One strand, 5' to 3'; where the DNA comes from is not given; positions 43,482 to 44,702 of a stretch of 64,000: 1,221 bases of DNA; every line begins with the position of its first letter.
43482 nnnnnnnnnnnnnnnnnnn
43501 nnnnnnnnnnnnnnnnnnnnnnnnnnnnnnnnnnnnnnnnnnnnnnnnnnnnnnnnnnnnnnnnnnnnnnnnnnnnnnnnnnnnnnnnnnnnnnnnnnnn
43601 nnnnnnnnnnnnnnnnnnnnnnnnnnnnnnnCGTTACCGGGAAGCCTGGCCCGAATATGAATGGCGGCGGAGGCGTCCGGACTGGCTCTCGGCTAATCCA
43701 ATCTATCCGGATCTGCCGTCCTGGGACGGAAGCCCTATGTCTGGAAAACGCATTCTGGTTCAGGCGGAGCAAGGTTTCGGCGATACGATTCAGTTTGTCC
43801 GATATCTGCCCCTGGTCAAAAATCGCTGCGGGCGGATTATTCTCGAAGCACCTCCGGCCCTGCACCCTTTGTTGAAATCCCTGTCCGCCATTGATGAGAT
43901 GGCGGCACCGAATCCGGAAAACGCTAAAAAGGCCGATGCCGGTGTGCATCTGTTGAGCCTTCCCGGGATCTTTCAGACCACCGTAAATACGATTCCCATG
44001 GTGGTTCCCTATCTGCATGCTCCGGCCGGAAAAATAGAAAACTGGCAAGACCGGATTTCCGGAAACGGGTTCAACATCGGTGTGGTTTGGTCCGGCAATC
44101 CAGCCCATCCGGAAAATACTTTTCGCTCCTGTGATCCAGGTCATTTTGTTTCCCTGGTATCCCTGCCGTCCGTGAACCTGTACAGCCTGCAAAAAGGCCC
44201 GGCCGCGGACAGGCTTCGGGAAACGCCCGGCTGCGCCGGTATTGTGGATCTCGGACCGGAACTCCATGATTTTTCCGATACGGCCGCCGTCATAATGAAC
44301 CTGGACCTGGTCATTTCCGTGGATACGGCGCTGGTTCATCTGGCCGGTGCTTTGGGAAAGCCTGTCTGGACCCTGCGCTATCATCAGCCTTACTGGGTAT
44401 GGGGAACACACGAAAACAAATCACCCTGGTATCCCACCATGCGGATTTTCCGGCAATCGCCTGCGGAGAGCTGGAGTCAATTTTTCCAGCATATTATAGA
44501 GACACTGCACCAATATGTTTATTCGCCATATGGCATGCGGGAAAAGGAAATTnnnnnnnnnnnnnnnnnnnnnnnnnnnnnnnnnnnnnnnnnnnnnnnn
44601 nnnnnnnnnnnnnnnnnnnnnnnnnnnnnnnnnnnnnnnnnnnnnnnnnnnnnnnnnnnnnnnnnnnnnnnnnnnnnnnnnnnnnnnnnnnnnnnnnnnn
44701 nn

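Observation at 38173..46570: Flagellin glycosylation operon with two different candidate flagellin glycosyltransferases plus three tailoring enzymes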

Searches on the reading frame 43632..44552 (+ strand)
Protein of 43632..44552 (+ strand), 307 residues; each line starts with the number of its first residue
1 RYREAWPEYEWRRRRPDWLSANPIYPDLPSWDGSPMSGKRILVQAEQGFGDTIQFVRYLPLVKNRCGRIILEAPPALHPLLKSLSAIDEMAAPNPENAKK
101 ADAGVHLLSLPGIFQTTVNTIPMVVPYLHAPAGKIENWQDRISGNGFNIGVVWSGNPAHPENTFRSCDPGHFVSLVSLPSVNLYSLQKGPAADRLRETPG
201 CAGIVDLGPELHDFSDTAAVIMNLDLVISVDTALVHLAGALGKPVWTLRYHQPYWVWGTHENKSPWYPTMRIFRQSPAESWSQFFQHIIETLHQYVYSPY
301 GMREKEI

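Call 13: search_solved_structures(query=window:43632-44552:+, max_evalue=10)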
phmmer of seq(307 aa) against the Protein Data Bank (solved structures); distinct sequences matched with E-value up to 10: 8.
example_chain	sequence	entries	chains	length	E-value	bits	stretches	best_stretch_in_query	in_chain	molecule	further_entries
6iv7_A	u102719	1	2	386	0.22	14.1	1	13-84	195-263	methyltransferase lepI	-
5zzd_A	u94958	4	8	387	0.22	14.1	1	13-84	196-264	O-methyltransferase lepI | O-methyltransferase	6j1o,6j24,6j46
6inw_A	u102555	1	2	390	0.22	14.1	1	13-84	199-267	O-methyltransferase lepI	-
6ix7_A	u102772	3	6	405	0.23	14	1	13-84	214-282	O-methyltransferase lepI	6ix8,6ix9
6ix3_A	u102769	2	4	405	0.23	14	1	13-84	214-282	O-methyltransferase lepI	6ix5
2h1f_A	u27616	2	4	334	0.89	12.1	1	207-262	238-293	Lipopolysaccharide heptosyltransferase-1 | Lipopolysaccharide heptosyltransferase 1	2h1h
2gt1_A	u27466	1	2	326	0.92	12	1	205-261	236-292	Lipopolysaccharide heptosyltransferase-1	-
6dfe_A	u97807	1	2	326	0.93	12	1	205-261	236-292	ADP-heptose--LPS heptosyltransferase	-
